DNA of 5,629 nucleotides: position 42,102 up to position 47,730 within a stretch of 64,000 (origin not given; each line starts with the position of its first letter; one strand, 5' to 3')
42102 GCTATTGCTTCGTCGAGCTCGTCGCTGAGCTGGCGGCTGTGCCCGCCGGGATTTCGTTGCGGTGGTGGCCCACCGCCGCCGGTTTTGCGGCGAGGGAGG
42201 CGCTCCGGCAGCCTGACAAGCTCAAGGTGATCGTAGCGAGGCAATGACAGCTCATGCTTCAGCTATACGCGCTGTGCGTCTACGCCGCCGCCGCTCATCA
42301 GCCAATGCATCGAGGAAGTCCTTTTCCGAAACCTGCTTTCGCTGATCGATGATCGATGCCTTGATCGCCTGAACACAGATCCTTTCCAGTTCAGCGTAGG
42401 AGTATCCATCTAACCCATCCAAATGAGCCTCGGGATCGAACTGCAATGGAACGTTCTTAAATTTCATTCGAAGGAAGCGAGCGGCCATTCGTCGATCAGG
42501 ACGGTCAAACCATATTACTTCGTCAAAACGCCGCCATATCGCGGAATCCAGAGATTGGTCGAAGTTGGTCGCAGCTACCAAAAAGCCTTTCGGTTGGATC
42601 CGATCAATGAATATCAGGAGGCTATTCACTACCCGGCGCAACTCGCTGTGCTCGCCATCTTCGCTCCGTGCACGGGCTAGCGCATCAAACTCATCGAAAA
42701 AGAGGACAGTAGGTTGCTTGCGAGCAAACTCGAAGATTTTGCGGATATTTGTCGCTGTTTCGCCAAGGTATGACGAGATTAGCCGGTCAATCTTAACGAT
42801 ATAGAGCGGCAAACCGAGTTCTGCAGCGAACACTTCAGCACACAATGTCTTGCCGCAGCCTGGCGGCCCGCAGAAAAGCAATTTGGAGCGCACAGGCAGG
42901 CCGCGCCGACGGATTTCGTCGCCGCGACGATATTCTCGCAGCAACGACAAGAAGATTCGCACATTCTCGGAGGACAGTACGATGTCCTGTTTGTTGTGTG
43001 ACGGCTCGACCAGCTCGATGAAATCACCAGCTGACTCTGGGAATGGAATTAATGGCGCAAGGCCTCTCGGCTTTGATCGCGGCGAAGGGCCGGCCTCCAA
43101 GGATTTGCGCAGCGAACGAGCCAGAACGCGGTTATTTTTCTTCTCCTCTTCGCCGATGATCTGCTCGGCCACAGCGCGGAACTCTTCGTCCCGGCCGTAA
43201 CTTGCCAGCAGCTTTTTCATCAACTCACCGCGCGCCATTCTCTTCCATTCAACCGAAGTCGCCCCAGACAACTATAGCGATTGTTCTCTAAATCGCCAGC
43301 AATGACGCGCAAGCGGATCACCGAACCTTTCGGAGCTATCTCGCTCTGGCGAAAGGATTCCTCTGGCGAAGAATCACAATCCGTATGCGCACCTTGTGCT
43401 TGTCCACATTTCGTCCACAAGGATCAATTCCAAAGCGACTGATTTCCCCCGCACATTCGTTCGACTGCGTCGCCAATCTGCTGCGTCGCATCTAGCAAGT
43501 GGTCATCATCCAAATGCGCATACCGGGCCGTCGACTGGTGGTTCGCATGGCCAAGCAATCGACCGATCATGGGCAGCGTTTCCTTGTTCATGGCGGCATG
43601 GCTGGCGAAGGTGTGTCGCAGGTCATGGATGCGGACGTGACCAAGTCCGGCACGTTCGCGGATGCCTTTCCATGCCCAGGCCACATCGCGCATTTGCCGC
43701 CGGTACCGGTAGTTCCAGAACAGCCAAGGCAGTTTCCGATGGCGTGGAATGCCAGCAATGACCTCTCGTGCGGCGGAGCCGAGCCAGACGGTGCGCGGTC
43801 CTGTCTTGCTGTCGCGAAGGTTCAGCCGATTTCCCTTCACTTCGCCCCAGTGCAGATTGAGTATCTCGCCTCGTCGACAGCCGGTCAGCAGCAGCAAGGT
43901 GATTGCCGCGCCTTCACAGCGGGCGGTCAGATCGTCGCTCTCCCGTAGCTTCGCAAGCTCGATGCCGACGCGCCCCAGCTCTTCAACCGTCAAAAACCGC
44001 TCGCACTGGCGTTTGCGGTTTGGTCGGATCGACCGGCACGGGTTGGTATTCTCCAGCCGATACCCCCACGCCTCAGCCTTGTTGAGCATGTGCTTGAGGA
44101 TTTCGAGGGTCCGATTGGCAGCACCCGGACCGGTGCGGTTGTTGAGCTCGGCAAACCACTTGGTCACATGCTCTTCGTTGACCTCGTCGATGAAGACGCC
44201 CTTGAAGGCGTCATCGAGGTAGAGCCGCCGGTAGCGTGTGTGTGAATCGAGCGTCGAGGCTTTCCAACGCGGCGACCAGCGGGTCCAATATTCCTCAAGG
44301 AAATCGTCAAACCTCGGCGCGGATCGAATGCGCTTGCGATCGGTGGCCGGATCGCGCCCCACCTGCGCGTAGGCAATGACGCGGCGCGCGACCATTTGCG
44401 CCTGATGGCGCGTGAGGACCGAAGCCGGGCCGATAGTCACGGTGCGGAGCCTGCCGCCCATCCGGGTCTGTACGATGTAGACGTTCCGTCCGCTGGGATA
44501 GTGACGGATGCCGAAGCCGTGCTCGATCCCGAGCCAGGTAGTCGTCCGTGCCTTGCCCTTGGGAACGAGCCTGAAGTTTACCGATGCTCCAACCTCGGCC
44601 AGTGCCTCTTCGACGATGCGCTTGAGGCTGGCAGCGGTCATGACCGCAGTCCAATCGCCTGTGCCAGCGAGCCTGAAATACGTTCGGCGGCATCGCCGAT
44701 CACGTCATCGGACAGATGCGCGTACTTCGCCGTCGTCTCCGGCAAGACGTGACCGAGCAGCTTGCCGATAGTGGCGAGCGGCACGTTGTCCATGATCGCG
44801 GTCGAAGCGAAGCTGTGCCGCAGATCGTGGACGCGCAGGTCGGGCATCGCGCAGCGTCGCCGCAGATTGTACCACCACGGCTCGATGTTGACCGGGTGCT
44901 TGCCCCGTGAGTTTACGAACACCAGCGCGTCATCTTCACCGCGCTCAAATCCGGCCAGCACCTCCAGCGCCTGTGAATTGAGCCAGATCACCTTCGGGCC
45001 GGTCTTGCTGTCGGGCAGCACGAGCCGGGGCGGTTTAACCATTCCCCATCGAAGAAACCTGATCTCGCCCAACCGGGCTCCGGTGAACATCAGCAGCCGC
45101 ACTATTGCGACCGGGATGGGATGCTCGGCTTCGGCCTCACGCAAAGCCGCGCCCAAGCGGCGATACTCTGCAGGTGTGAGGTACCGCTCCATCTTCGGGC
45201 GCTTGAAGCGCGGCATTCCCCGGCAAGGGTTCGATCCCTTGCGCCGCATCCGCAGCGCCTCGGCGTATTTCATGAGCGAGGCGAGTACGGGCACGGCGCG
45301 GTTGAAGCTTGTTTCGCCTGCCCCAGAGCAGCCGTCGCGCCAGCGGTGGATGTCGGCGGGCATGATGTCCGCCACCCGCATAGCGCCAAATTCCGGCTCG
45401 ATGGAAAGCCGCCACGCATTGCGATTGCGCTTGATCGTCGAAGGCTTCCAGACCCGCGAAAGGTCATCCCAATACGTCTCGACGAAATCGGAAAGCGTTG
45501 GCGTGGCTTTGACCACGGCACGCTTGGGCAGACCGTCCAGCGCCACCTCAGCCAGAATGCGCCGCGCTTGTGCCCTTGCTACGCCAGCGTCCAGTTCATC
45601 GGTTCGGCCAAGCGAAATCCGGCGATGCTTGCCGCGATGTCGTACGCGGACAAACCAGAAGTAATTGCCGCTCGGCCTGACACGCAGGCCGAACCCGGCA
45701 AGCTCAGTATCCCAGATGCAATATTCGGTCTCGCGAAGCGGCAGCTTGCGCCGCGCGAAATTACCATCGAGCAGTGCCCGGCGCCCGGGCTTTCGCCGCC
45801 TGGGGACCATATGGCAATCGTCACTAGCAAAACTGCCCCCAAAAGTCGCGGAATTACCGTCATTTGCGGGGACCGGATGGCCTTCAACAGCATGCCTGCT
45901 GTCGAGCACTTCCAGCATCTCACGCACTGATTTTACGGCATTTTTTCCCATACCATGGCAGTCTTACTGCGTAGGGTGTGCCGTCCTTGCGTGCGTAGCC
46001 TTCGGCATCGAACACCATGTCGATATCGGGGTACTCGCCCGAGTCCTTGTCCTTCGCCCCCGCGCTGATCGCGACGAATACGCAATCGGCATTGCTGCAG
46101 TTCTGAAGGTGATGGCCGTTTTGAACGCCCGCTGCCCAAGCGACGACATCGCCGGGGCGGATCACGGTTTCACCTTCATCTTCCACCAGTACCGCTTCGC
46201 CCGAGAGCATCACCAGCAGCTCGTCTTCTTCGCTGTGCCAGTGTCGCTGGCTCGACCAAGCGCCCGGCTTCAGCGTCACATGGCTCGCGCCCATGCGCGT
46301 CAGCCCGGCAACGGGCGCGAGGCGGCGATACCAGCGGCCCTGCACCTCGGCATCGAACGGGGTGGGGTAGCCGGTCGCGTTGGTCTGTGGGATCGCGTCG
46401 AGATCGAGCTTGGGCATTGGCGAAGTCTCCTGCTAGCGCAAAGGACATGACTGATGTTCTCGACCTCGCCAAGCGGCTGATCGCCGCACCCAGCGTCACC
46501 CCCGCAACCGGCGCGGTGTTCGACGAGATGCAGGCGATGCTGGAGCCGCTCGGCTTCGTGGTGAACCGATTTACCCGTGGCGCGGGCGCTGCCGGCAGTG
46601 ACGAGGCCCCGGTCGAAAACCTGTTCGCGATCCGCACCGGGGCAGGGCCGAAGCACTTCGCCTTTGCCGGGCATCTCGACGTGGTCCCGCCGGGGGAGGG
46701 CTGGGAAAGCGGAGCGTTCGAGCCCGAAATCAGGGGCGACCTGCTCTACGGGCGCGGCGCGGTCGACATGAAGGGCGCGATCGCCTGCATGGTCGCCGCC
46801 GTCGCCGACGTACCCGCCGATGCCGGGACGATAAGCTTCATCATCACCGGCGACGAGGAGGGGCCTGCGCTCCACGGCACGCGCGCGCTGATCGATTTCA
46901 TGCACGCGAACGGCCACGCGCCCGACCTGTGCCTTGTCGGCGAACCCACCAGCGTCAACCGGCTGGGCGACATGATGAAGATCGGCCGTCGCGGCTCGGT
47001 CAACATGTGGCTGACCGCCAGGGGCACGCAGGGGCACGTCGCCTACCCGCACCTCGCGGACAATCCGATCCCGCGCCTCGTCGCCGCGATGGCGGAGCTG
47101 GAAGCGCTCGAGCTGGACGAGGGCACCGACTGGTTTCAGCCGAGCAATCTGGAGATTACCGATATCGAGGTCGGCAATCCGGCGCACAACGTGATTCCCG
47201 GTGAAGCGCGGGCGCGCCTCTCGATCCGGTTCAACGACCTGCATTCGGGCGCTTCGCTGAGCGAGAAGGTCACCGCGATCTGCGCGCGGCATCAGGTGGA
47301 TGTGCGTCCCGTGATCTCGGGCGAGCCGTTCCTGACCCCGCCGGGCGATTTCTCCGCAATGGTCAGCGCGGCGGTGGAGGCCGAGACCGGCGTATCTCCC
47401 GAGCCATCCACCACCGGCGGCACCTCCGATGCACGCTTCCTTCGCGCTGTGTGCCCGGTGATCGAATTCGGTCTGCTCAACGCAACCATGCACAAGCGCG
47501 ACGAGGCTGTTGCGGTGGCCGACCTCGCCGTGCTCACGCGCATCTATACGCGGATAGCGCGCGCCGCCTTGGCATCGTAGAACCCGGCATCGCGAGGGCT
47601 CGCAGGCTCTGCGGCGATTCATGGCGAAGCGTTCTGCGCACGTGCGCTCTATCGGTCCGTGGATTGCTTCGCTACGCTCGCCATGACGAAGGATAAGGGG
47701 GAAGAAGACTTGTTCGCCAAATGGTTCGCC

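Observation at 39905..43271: Two-gene operon of an AAA+ ATPase and a cytoplasmic S8 subtilase (IetAS-like candidate defence system)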

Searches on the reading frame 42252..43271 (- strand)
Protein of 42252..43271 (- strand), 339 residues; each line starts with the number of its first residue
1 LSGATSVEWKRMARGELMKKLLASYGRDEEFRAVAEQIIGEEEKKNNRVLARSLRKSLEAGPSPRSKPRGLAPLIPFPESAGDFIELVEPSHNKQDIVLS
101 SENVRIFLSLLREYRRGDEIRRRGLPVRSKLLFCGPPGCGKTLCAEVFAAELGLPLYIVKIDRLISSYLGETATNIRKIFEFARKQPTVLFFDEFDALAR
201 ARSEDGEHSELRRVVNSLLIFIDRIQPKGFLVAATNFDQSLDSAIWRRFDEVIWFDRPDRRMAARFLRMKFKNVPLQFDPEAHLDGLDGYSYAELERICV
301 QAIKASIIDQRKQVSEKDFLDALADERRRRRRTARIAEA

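Call 3: search_protein_families(library=padloc, proteins=[window:42252-43271:-], max_evalue=0.01)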
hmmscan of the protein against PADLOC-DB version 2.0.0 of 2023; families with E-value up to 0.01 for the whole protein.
window:42252-43271:- (339 aa): 8 families
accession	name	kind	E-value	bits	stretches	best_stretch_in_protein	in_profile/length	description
PDLC02196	IetA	-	1.4e-84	282.7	1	28-330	19-325/374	-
PDLC04232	IetA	-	4.1e-72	241.4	1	12-330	1-320/330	-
PDLC02195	IetA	-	1.4e-64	216.8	1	79-322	86-332/395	-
PDLC04231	IetA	-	1.2e-43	147.9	1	26-267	17-256/262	-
PDLC00914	TRIP13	-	7e-17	59.8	1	132-278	75-238/302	TRIP13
PDLC00915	TRIP13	-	8e-16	56.3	1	118-279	53-232/302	TRIP13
PDLC04140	mad8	-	0.0018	15.8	0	128-301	27-129/314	mads_8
PDLC03838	DolB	-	0.0046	14.2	0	237-265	284-312/375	-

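Call 4: search_protein_families(library=pfam, proteins=[window:42252-43271:-], max_evalue=0.01)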
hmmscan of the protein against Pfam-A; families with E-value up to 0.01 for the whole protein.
window:42252-43271:- (339 aa): 12 families
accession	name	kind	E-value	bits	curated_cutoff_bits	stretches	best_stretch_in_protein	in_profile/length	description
PF00004.35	AAA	-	5.8e-34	117.8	21.2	1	131-256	1-130/131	ATPase family associated with various cellular activities (AAA)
PF17862.7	AAA_lid_3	-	0.00032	20.7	27.2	1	288-320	12-44/45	AAA+ lid domain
PF05496.18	RuvB_N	-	0.0004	20.6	27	1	130-201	35-99/159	Holliday junction DNA helicase RuvB P-loop domain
PF06745.19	ATPase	-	0.00074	19.4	26.6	1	118-150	9-41/231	KaiC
PF03215.21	Rad17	-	0.00095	19.6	23.8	1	130-239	47-154/186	Rad17 P-loop domain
PF14532.12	Sigma54_activ_2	-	0.0017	19.1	25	1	130-201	23-84/138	Sigma-54 interaction domain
PF07728.20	AAA_5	-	0.0018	18.7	22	1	131-165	2-37/139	AAA domain (dynein-related subfamily)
PF00910.28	RNA_helicase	-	0.0042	18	21.5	1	132-216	2-76/105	RNA helicase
PF13191.12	AAA_16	-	0.0042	18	32.6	0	135-198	31-144/167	AAA ATPase domain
PF13401.12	AAA_22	-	0.0049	17.6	27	0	131-152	8-29/130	AAA domain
PF20720.3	nSTAND3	-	0.0063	16.7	27.2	0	131-212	20-89/155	Novel STAND NTPase 3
PF13671.12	AAA_33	-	0.0084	16.9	27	0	131-177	2-46/143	AAA domain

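Call 5: search_protein_families(library=ncbifam, proteins=[window:42252-43271:-], max_evalue=0.01)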
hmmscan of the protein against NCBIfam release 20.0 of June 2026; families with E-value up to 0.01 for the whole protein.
window:42252-43271:- (339 aa): 21 families
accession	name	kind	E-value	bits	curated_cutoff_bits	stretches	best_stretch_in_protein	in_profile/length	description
NF042959.1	IteA_antiphage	equivalog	3e-71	240.5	510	1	37-325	32-323/367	anti-phage ATPase IteA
NF003069.1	PRK03992.1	subfamily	2.7e-30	105.8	500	1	128-324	165-370/379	proteasome-activating nucleotidase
TIGR01242.2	TIGR01242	subfamily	1.4e-28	99.9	500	1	131-325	151-354/362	proteasome-activating nucleotidase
TIGR01241.2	FtsH_fam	equivalog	1.4e-27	96.7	600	1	131-323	198-399/598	ATP-dependent zinc metalloprotease FtsH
TIGR01243.1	CDC48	subfamily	2.2e-27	95.7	802.65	1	127-312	487-678/733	CDC48 family AAA ATPase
NF047747.1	PrtsmActNtasePan2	equivalog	3.3e-25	89.2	700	1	117-323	174-389/397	proteasome-activating nucleotidase Pan2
NF047748.1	PrtsmActNtasePan1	equivalog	1.3e-23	83.7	750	1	123-324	177-387/405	proteasome-activating nucleotidase Pan1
NF008004.0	PRK10733.1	equivalog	7.5e-23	80.4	1008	1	109-320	169-386/644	ATP-dependent zinc metalloprotease FtsH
NF041006.2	cell_div_CdvC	equivalog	4.3e-22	78.5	650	1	17-303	40-319/370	cell division protein CdvC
TIGR03689.1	pup_AAA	equivalog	1e-18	67.4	504.75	1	129-305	217-412/512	proteasome ATPase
TIGR03922.1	T7SS_EccA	equivalog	9.5e-10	37.6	466.65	1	122-224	303-412/557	type VII secretion AAA-ATPase EccA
NF003229.0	PRK04195.1-5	equivalog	8.1e-07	28.1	280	1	95-216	17-132/413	replication factor C large subunit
NF003745.1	PRK05342.1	equivalog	1.4e-05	24.2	359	1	128-203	109-191/418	ATP-dependent Clp protease ATP-binding subunit ClpX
TIGR00382.1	clpX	equivalog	2.9e-05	23.3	370.75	1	128-202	117-198/414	ATP-dependent protease ATP-binding subunit ClpX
TIGR00635.1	ruvB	equivalog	4.1e-05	22.8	299.05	1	130-203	32-98/305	Holliday junction branch migration DNA helicase RuvB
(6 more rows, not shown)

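Call 21: search_solved_structures(query=window:42252-43271:-, max_evalue=1e-10)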
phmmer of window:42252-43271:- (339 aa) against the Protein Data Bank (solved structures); distinct sequences matched with E-value up to 1e-10: 264 (the best 60 are shown).
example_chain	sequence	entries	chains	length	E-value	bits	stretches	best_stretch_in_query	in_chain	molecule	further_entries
9ox9_A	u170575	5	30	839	5.3e-54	186.6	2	98-309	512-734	vesicle-fusing ATPase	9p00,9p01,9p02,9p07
7wub_D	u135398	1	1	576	1.1e-53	185.6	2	115-309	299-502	Transitional endoplasmic reticulum ATPase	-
7wub_C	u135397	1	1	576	1.2e-53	185.5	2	115-309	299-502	Transitional endoplasmic reticulum ATPase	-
6mck_A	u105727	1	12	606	1.3e-53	185.3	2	115-309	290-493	Transitional endoplasmic reticulum ATPase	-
5c18_A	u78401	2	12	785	1.7e-53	184.9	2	115-311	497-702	Transitional endoplasmic reticulum ATPase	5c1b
7rlj_A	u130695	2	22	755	2.8e-53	184.2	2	115-309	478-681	Transitional endoplasmic reticulum ATPase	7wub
8yka_A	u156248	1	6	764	2.9e-53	184.2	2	115-309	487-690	Transitional endoplasmic reticulum ATPase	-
7y4w_A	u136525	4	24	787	3.3e-53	184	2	115-309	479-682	Transitional endoplasmic reticulum ATPase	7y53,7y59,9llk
7rlb_A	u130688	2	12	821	3.4e-53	184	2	115-309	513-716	Transitional endoplasmic reticulum ATPase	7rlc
7mdm_B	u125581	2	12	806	3.5e-53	183.9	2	115-309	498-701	Transitional endoplasmic reticulum ATPase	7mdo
7bp8_A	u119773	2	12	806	3.6e-53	183.9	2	115-309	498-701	Transitional endoplasmic reticulum ATPase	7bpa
5c19_A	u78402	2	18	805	3.6e-53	183.9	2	115-309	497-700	Transitional endoplasmic reticulum ATPase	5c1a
7k57_A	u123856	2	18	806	3.6e-53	183.9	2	115-309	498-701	Transitional endoplasmic reticulum ATPase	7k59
10qq_A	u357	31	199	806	3.6e-53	183.9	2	115-309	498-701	Transitional endoplasmic reticulum ATPase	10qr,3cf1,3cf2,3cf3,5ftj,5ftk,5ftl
5ifw_B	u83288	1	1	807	3.6e-53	183.9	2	115-309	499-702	Transitional endoplasmic reticulum ATPase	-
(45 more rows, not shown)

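Call 41: find_homologous_proteins(query=window:42252-43238:-, max_evalue=0.00001)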
Query window:42252-43238:- (328 aa): 6859 proteins with E <= 0.00001 among 8000 candidates; the best 120 are listed.
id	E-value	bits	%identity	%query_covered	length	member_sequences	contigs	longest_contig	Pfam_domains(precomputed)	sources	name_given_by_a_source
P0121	2.0e-211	719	100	100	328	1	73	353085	PF00004.36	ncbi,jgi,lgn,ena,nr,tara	ncbi:MAG TPA: AAA family ATPase [Hyphomonas sp.]|nr:AAA family ATPase [Citromicrobium sp.] MAO96847.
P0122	5.1e-211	717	100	100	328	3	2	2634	PF00004.36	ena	-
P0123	7.7e-211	717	100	100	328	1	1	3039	PF00004.36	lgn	-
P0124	1.5e-210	716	99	100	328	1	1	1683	PF00004.36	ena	-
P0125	2.0e-210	715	99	100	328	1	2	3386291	PF00004.36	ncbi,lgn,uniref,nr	ncbi:SpoVK/Ycf46/Vps4 family AAA+-type ATPase [Altererythrobacter atlanticus]|uniref:ATP-dependent z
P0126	2.3e-210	715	100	100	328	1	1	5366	PF00004.36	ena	-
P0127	3.8e-210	714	99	100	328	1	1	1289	PF00004.36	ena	-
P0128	4.1e-210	714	99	100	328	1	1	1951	PF00004.36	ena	-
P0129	5.1e-210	714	100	100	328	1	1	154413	PF00004.36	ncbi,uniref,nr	ncbi:AAA family ATPase [Qipengyuania oceanensis]|uniref:AAA family ATPase n=1 Tax=Qipengyuania ocean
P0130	1.4e-209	712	99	100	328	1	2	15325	PF00004.36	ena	-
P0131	2.1e-203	692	98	100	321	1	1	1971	PF00004.36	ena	-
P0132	1.3e-187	640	88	99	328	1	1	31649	PF00004.36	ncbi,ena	-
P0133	3.2e-186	636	89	96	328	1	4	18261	PF00004.36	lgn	-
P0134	4.6e-186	635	88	96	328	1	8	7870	PF00004.36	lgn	-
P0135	2.8e-182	623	85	99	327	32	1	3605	PF00004.36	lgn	-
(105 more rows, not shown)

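Call 58: predict_structure(alignment_id=A2)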
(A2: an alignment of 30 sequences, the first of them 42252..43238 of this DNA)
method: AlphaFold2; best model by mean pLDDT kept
length: 328 residues; sequences in the alignment: 30
mean_pLDDT: 79.0   pTM: 0.67
mean pLDDT of the five models: 79.0, 78.7, 76.2, 69.6, 66.0
residues with pLDDT >= 90: 109; 70-90: 138; 50-70: 58; < 50: 23
segments of 3 or more residues with pLDDT < 50: 50-68
pLDDT, mean of each block of 10 residues (from residue 1): 69 67 77 66 62 34 43 83 86 92 89 90 83 92 89 68 83 91 66 56 77 90 74 82 85 91 92 89 91 94 95 91 66
secondary structure, 60 per line:
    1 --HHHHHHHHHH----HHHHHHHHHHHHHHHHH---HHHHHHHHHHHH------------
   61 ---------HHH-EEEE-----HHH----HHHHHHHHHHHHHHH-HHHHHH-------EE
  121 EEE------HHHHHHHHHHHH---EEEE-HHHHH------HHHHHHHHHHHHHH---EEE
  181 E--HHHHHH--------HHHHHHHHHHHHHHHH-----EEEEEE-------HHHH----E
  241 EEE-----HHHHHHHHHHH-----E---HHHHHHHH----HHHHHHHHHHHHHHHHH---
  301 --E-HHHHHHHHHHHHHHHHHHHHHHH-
elements in order: H3-12 H17-33 H37-48 E74-77 H90-104 H106-111 E119-123 H130-141 E145-148 H150-154 H161-174 E178-181 H184-189 H198-213 E219-224 H232-235 E240-243 H249-259 H269-276 H281-297 H305-327

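Call 62: fold_search(model_id=the predicted structure, library=pdb)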
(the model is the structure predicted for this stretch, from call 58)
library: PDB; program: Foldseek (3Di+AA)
matches with E <= 10: 1921; with E <= 0.001: 1568
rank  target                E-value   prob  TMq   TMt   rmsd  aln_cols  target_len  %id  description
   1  9pf1_A                8.3e-18  1.00  0.65  0.54   5.8       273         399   27  Nub1/Fat10-processing human 26S proteasome with Rpt4 at top of spiral staircase (AAA+ motor locally refined) (released 2025-11-19)
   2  5c18_F                9.9e-18  1.00  0.63  0.30   8.4       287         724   29  p97-delta709-728 in complex with ATP-gamma-S (released 2016-01-13)
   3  9bv3_A                1.4e-17  1.00  0.62  0.53   5.7       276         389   27  M1B Midnolin-Proteasome (released 2025-06-11)
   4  9e8g_A                1.8e-17  1.00  0.63  0.53   4.3       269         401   29  Nub1/Fat10-processing human 26S proteasome bound to Txnl1 with Rpt5 at top of spiral staircase (released 2024-12-04)
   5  5c18_A                2.0e-17  1.00  0.63  0.30   2.7       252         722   31  p97-delta709-728 in complex with ATP-gamma-S (released 2016-01-13)
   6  8xku_E                2.1e-17  1.00  0.65  0.44   2.9       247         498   27  Cryo-EM structure of the Ycf2-FtsHi motor complex from Arabidopsis in ATP-bound state (released 2024-09-11)
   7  9bv1_A                2.1e-17  1.00  0.62  0.52   4.6       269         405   29  M2A Midnolin-Proteasome (translocating) (released 2025-06-11)
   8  9yrc_B                2.6e-17  1.00  0.64  0.39  10.4       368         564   24  p97Ufd1-Npl4 complex processing poly-ubiquitinated substrate in the presence of ATP (released 2026-03-25)
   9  8usc_C                2.9e-17  1.00  0.67  0.57   2.9       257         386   25  Nub1/Fat10-processing human 26S proteasome (released 2024-11-06)
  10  7ln4_E                2.9e-17  1.00  0.63  0.30   7.6       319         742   27  Cryo-EM structure of human p97 in complex with Npl4/Ufd1 and polyubiquitinated Ub-Eos (FOM, Class 3) (released 2021-09-15)
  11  9pf1_C                3.1e-17  1.00  0.67  0.58   3.1       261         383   25  Nub1/Fat10-processing human 26S proteasome with Rpt4 at top of spiral staircase (AAA+ motor locally refined) (released 2025-11-19)
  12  8vov_A                3.7e-17  1.00  0.63  0.70   5.9       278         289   29  Structure of VCP in complex with an ATPase activator and ADP (D2 domains only, hexameric form) (released 2024-06-19)
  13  8usb_B                3.7e-17  1.00  0.63  0.52   5.4       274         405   23  Non-substrate-engaged human 26S proteasome with Nub1/FAT10 bound to Rpn1 (released 2024-11-06)
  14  3cf0_A                4.4e-17  1.00  0.61  0.71   5.6       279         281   28  Structure of D2 subdomain of P97/VCP in complex with ADP (released 2008-04-22)
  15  3h4m_A                4.9e-17  1.00  0.65  0.79   3.2       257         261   28  AAA ATPase domain of the proteasome- activating nucleotidase (released 2009-06-09)
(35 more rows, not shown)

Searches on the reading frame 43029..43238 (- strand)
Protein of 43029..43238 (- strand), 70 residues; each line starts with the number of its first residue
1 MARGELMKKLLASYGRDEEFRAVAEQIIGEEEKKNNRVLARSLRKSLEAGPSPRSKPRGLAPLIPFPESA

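Call 80: search_solved_structures(query=window:43029-43238:-, max_evalue=10)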
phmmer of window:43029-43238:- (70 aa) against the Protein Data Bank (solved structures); distinct sequences matched with E-value up to 10: 1.
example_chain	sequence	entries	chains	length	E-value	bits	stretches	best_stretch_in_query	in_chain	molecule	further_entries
8g3h_A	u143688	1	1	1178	4.3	11.6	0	20-67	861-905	Methionine synthase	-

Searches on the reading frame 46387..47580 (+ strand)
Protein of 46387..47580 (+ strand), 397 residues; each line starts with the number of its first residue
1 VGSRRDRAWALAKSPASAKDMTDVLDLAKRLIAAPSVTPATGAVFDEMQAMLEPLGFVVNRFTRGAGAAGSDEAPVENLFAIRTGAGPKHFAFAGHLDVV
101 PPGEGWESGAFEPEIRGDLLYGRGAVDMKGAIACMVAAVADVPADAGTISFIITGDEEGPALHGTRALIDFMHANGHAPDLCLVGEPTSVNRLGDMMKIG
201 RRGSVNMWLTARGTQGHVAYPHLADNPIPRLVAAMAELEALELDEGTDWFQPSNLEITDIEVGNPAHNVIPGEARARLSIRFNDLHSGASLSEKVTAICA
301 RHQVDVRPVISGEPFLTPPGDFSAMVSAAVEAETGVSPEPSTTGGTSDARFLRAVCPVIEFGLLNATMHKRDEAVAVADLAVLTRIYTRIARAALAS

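Call 12: search_protein_families(library=pfam, proteins=[window:46387-47580:+], max_evalue=0.001)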
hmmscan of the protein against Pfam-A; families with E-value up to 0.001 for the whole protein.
window:46387-47580:+ (397 aa): 2 families
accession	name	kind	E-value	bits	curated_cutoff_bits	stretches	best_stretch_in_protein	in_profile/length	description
PF01546.33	Peptidase_M20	-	1.5e-37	130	24.6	1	92-392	1-205/206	Peptidase family M20/M25/M40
PF07687.19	M20_dimer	-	1.5e-23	83.2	21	1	199-304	1-104/107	Peptidase dimerisation domain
